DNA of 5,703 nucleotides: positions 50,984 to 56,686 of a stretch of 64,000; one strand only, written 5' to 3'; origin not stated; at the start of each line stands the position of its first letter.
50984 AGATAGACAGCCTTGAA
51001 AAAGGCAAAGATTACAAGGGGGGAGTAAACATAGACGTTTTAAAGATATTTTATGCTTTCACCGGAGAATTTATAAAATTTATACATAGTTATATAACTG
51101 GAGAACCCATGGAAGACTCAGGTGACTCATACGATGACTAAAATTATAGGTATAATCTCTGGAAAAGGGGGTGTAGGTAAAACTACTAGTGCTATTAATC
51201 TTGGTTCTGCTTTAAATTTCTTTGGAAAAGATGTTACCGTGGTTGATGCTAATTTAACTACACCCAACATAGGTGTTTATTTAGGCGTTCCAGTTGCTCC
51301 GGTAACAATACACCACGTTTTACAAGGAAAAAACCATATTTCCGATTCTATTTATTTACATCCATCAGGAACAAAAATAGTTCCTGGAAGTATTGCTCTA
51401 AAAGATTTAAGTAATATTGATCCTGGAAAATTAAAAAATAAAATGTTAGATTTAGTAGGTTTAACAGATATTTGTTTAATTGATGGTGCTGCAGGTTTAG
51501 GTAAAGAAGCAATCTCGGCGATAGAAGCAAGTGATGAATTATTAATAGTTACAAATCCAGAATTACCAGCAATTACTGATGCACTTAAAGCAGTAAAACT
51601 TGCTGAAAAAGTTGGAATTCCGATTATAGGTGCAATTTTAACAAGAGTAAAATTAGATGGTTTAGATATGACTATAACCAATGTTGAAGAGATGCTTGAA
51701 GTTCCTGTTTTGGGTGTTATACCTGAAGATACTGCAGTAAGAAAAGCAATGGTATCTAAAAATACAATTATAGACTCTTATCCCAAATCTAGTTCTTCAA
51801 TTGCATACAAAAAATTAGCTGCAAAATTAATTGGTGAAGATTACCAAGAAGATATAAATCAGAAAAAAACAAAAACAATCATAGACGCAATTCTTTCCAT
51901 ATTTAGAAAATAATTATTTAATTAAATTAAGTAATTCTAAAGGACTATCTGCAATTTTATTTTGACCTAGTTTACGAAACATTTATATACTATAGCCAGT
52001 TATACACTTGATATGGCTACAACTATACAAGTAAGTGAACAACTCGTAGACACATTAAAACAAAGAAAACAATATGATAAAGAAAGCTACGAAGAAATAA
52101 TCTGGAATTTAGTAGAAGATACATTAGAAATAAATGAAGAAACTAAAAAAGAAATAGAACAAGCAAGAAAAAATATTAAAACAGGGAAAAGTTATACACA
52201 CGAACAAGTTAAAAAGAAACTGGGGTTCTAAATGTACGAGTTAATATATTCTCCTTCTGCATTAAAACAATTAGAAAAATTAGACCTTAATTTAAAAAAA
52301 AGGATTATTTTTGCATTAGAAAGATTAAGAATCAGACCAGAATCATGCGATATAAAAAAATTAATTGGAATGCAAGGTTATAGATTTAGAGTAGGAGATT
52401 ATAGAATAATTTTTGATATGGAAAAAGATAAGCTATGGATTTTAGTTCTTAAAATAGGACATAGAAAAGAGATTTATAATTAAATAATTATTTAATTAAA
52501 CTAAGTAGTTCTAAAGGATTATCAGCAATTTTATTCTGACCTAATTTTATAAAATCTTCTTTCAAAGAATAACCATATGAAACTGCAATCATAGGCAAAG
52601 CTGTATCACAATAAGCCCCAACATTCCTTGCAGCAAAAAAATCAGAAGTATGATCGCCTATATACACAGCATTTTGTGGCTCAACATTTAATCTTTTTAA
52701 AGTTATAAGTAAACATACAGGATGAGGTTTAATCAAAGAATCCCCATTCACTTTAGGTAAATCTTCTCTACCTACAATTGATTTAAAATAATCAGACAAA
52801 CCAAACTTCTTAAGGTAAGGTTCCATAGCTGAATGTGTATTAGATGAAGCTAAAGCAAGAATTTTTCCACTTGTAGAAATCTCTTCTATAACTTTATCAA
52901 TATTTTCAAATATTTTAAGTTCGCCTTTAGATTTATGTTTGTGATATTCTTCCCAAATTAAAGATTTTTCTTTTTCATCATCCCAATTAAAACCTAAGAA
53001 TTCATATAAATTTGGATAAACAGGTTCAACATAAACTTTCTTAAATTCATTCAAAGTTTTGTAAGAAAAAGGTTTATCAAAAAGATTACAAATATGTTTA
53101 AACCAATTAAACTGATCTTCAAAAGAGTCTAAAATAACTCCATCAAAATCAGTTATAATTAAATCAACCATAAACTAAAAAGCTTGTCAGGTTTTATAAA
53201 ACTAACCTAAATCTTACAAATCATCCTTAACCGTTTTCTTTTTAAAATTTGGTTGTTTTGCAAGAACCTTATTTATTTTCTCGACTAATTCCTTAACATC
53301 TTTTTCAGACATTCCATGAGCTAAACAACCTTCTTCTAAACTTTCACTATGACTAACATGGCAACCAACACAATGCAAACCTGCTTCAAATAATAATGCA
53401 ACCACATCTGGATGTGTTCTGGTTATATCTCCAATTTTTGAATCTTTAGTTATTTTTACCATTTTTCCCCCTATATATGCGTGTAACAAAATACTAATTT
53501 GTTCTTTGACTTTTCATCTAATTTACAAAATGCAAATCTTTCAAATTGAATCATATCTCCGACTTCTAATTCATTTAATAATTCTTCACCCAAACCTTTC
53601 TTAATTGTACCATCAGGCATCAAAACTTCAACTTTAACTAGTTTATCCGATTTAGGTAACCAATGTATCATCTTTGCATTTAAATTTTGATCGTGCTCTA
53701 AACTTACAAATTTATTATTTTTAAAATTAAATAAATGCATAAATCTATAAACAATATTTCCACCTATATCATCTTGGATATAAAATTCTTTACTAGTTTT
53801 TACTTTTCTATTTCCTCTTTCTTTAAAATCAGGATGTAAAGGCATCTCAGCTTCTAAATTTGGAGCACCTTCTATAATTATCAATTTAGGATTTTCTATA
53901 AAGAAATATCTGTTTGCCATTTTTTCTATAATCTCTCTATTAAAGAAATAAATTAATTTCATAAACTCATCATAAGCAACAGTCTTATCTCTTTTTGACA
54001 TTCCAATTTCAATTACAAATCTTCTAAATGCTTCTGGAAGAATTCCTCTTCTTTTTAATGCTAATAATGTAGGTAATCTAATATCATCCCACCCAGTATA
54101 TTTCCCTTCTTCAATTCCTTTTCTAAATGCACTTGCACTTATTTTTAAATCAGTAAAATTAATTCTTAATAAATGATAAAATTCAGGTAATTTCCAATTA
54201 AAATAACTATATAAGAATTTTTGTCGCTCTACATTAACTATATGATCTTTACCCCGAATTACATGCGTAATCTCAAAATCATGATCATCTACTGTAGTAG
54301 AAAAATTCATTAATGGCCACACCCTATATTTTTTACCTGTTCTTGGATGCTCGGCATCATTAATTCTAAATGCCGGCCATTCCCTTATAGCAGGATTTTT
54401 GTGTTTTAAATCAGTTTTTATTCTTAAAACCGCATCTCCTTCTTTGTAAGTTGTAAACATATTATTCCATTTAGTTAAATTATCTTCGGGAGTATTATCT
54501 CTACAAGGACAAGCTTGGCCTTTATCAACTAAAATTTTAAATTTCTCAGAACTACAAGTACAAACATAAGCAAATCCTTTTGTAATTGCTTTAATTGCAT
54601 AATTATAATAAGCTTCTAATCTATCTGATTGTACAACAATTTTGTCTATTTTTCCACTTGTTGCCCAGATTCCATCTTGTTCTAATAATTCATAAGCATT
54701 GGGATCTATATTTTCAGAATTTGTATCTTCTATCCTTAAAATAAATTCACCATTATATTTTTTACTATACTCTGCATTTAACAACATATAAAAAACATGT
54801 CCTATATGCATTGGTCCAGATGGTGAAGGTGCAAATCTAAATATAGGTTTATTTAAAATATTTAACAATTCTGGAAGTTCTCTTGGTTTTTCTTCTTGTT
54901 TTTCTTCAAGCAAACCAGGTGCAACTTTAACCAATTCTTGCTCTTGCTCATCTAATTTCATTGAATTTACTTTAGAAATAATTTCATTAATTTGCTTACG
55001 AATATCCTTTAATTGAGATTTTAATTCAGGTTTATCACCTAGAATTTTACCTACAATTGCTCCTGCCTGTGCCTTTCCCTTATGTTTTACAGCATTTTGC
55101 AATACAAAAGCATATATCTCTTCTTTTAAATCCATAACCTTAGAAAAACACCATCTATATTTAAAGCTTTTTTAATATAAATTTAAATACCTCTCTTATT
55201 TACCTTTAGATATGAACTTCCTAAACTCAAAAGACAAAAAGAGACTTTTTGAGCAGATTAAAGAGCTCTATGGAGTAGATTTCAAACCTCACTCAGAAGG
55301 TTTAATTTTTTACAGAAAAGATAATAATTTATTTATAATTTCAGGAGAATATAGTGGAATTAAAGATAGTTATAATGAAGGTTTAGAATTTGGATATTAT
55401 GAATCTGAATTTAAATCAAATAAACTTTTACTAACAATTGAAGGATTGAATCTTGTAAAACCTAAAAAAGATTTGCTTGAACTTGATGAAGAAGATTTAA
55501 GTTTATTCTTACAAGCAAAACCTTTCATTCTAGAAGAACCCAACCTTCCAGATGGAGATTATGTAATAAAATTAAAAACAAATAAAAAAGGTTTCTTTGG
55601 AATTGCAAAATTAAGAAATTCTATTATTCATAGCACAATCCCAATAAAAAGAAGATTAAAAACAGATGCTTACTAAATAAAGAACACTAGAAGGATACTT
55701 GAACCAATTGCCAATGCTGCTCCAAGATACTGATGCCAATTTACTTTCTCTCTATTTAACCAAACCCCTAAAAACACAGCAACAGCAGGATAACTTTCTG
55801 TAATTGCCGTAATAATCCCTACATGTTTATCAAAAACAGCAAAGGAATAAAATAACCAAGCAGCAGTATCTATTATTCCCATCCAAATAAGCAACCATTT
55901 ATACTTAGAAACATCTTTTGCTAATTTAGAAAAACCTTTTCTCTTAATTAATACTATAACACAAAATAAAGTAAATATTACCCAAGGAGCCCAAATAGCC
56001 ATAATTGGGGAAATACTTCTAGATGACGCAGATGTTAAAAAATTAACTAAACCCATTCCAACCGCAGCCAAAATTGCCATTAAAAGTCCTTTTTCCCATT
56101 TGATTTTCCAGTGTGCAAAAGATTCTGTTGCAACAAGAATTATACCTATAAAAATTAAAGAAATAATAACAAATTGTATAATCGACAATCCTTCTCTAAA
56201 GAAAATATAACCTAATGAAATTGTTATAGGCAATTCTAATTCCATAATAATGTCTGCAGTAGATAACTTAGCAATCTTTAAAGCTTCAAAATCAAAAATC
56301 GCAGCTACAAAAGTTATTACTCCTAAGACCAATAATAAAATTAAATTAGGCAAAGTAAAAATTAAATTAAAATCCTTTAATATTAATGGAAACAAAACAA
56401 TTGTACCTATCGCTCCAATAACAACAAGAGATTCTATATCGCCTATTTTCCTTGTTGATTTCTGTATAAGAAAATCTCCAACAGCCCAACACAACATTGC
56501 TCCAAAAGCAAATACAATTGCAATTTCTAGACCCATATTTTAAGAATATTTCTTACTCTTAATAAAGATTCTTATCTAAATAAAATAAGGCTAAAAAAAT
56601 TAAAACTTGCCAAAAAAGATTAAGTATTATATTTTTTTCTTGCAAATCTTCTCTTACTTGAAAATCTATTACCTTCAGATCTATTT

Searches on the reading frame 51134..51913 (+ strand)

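Call 106: search_protein_families(library=pfam, proteins=[window:51134-51913:+], max_evalue=0.00001)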
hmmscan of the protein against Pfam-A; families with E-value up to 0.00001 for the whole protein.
window:51134-51913:+ (259 aa): 5 families
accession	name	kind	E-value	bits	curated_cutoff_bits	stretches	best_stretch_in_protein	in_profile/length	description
PF01656.29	CbiA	-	3e-19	69.7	25.4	1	5-210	1-123/125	CobQ/CobB/MinD/ParA nucleotide binding domain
PF10609.15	ParA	-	4.8e-19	69.2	27.1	1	2-232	3-245/246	NUBPL iron-transfer P-loop NTPase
PF13614.12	AAA_31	-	7.6e-15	55.7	27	1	2-148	1-155/177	AAA domain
PF00142.24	Fer4_NifH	-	9.9e-12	45.3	25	1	132-236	140-248/271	4Fe-4S iron sulfur cluster binding proteins, NifH/frxC family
PF13500.12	AAA_26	-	2.2e-06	28.1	27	1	135-202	130-194/198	AAA domain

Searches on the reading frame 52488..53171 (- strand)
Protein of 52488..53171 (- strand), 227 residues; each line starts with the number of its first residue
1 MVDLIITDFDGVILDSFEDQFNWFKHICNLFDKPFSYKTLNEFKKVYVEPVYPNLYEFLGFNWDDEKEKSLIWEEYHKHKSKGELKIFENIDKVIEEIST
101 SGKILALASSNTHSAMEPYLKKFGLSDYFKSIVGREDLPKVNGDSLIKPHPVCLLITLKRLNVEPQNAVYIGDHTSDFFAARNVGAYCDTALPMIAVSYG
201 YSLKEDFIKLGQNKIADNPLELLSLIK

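Call 106: search_protein_families(library=pfam, proteins=[window:52488-53171:-], max_evalue=0.00001)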
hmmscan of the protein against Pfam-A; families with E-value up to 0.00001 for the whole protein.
window:52488-53171:- (227 aa): 2 families
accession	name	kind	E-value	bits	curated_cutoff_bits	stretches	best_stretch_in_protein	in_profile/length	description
PF13419.12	HAD_2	-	1.1e-30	107.4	23.8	1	5-187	1-174/178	Haloacid dehalogenase-like hydrolase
PF00702.32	Hydrolase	-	1.3e-16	62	26.4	1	2-185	1-191/191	haloacid dehalogenase-like hydrolase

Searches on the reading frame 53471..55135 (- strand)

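Call 107: search_protein_families(library=pfam, proteins=[window:53471-55135:-], max_evalue=0.001)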
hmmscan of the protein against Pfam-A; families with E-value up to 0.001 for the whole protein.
window:53471-55135:- (554 aa): 3 families
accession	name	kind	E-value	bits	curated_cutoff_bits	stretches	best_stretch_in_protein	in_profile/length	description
PF00749.27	tRNA-synt_1c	-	5.1e-63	213.3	23.4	1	100-386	5-298/314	tRNA synthetases class I (E and Q), catalytic domain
PF03950.23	tRNA-synt_1c_C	-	7.2e-13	49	23.9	1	407-480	1-79/91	tRNA synthetases class I (E and Q), anti-codon binding domain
PF20974.2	tRNA-synt_1c_C2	-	1.4e-07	32.5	23.9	1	489-540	1-69/69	tRNA synthetases class I (E and Q), anti-codon binding domain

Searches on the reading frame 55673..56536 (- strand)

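Call 106: search_protein_families(library=pfam, proteins=[window:55673-56536:-], max_evalue=0.00001)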
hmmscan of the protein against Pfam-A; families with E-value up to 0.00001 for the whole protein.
window:55673-56536:- (287 aa): 1 family
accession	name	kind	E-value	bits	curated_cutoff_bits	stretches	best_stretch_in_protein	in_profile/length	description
PF00892.27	EamA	-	2.2e-30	106.1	28.2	2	149-284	2-134/135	EamA-like transporter family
